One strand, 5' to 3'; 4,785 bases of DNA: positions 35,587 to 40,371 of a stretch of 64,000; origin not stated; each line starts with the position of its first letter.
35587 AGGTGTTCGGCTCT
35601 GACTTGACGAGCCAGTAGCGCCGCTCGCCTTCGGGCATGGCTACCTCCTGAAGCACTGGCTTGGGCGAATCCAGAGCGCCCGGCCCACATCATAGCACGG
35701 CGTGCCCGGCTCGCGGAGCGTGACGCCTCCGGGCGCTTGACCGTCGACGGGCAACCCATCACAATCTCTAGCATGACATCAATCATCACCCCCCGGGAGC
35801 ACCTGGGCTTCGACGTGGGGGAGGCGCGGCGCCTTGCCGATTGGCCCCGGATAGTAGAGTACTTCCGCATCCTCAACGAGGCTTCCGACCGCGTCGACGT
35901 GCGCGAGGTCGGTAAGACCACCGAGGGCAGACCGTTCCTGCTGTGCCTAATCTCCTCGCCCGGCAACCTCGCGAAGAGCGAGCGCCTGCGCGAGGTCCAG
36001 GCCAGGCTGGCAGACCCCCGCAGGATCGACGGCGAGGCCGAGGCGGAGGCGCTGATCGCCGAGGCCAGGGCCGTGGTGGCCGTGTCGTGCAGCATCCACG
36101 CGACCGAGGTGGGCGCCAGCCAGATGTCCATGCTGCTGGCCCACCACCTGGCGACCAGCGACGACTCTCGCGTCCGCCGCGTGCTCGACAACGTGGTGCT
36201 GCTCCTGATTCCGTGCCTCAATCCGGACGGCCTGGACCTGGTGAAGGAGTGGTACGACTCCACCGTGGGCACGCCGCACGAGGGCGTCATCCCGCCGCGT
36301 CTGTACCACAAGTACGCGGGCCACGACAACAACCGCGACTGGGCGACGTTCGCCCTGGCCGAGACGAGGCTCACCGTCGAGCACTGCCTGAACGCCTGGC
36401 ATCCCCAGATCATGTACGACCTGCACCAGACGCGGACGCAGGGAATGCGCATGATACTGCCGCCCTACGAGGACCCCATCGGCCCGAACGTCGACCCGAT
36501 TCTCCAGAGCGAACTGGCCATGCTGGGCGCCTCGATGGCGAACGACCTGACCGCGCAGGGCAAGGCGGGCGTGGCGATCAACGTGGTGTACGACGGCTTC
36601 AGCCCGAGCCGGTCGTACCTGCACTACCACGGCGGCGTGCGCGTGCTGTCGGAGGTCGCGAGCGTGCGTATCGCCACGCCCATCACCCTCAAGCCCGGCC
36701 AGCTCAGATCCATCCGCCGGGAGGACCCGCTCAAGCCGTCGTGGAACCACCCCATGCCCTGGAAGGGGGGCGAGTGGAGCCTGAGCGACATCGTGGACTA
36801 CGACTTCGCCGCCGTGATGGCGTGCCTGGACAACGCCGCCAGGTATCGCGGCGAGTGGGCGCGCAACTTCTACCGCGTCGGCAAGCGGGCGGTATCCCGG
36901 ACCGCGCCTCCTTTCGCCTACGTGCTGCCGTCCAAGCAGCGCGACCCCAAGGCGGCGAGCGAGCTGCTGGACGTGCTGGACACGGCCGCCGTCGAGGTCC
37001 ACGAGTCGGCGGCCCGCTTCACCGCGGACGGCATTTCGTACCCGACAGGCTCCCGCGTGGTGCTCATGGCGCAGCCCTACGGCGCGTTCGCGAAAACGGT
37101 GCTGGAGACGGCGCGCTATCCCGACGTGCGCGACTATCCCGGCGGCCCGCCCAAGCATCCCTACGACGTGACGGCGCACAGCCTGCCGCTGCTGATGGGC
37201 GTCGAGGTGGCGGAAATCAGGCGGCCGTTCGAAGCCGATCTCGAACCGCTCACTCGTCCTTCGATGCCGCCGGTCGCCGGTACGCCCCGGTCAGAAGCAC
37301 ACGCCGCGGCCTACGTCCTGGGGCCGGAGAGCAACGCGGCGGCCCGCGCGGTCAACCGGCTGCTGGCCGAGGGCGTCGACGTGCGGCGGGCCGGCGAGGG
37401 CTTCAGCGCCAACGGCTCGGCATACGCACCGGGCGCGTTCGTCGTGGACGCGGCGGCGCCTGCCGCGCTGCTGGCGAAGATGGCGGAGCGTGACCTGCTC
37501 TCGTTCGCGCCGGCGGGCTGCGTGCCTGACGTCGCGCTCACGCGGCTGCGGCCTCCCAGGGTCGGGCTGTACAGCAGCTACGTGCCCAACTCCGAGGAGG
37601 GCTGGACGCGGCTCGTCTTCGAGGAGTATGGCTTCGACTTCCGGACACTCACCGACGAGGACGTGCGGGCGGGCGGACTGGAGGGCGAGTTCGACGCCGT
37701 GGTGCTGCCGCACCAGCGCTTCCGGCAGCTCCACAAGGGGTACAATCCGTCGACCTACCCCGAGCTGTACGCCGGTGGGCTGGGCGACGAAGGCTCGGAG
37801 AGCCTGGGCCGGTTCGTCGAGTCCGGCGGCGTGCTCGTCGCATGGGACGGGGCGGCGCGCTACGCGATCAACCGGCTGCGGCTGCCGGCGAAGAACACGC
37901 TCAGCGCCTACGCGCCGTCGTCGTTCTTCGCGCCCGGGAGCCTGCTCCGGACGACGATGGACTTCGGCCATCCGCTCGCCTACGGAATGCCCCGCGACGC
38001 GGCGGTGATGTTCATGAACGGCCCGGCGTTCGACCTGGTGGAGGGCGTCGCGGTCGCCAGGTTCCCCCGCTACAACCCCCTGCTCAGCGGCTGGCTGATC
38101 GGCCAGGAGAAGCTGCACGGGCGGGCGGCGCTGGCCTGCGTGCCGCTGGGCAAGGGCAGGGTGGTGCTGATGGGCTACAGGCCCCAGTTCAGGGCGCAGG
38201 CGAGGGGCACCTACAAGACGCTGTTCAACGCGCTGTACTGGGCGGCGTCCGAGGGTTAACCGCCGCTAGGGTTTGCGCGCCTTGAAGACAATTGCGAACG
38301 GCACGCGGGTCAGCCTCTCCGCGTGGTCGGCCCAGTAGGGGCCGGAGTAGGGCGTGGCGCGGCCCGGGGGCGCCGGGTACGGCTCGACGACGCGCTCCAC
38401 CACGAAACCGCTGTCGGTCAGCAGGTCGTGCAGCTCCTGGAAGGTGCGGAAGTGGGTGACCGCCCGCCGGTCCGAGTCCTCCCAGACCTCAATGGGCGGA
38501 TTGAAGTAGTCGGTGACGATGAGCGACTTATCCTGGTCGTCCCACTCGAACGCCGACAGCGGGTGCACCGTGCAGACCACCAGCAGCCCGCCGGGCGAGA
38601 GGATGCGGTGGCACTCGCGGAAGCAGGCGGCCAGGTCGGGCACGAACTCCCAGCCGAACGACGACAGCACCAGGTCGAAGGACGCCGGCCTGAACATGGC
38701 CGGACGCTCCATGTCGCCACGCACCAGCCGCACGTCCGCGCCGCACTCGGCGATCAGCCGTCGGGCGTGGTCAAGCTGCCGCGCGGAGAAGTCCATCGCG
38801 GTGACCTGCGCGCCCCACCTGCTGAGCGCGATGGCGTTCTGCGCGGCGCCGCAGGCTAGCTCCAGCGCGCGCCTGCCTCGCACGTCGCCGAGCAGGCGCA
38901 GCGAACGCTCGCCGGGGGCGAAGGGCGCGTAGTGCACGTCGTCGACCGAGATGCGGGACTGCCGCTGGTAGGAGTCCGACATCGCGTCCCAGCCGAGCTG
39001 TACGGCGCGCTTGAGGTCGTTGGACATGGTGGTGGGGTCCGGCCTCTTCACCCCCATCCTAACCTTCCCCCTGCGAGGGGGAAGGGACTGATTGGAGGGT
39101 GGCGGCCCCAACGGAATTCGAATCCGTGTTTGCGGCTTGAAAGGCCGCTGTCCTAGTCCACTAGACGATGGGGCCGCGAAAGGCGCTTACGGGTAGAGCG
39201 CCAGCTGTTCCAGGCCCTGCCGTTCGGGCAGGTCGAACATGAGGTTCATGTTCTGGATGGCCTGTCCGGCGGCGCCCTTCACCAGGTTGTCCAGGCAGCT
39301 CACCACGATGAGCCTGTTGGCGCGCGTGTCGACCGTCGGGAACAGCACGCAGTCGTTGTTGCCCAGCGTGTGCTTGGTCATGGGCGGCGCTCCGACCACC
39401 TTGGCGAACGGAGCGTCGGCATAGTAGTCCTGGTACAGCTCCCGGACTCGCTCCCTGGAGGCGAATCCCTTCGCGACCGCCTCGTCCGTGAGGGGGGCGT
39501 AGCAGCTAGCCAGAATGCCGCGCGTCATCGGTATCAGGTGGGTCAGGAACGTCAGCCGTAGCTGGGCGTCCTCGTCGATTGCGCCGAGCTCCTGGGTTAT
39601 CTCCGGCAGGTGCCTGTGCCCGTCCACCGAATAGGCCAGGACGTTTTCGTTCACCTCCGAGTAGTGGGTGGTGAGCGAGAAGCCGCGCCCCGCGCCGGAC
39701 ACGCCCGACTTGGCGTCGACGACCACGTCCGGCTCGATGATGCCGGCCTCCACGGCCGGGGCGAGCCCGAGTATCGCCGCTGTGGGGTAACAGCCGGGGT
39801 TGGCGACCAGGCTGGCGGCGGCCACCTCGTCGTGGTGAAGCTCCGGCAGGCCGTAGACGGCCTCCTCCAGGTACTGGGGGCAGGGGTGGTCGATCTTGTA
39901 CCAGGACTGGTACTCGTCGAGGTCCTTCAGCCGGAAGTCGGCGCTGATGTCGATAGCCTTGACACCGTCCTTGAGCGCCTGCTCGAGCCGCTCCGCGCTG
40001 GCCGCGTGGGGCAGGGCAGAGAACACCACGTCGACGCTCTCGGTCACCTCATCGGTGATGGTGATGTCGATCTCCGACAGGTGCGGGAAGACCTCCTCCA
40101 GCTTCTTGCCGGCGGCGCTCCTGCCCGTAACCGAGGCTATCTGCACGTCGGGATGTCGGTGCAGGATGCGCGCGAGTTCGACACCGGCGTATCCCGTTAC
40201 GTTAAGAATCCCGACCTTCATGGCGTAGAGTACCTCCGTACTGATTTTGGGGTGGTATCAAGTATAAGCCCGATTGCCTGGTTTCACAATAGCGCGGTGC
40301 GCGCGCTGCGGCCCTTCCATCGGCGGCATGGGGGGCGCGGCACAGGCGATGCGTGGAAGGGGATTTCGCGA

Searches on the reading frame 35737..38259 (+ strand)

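Call 83: search_protein_families(library=pfam, proteins=[window:35737-38259:+], max_evalue=0.00001)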
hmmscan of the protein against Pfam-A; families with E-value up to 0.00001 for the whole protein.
window:35737-38259:+ (840 aa): 1 family
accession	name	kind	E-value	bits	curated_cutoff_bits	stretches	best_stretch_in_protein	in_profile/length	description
PF00246.29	Peptidase_M14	-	2.7e-19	70.3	21.6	1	44-217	6-147/286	Zinc carboxypeptidase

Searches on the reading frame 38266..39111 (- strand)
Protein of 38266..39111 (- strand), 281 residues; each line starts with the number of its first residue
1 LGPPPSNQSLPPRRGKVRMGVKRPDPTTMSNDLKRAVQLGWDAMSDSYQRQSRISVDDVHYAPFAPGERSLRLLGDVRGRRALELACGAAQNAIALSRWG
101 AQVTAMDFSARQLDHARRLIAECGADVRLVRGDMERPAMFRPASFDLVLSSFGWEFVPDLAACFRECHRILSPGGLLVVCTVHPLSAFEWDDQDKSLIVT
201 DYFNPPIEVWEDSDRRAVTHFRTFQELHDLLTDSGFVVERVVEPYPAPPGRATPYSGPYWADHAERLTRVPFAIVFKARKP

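Call 83: search_protein_families(library=pfam, proteins=[window:38266-39111:-], max_evalue=0.00001)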
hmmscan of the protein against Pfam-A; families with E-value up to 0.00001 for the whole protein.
window:38266-39111:- (281 aa): 6 families
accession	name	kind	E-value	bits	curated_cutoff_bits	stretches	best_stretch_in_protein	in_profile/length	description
PF08241.18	Methyltransf_11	-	5.8e-22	78.6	21.2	1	83-179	1-95/95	Methyltransferase domain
PF13649.12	Methyltransf_25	-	7.1e-20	72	27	1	83-175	2-97/97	Methyltransferase domain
PF13489.12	Methyltransf_23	-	5.3e-13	49.5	27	1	71-239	14-162/164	Methyltransferase domain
PF08242.18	Methyltransf_12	-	1.5e-12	48.5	30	1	83-177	1-98/98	Methyltransferase domain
PF13847.12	Methyltransf_31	-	8.4e-12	45.4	27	1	79-184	4-114/145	Methyltransferase domain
PF01209.24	Ubie_methyltran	-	3.4e-11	43.4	20.1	1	72-180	41-152/233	ubiE/COQ5 methyltransferase family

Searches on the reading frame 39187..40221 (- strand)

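Call 82: search_protein_families(library=pfam, proteins=[window:39187-40221:-], max_evalue=0.00001)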
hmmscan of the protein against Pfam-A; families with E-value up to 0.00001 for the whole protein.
window:39187-40221:- (344 aa): 3 families
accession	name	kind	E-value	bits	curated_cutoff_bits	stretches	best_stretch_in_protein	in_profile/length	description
PF22698.1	Semialdhyde_dhC_1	-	5.9e-55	186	27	1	144-312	1-165/165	Semialdehyde dehydrogenase, dimerisation domain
PF01118.30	Semialdhyde_dh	-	3.2e-27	95.8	26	1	2-135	1-120/121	Semialdehyde dehydrogenase, NAD binding domain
PF02774.23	Semialdhyde_dhC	-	7.3e-21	75.6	26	1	153-315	1-184/184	Semialdehyde dehydrogenase, dimerisation domain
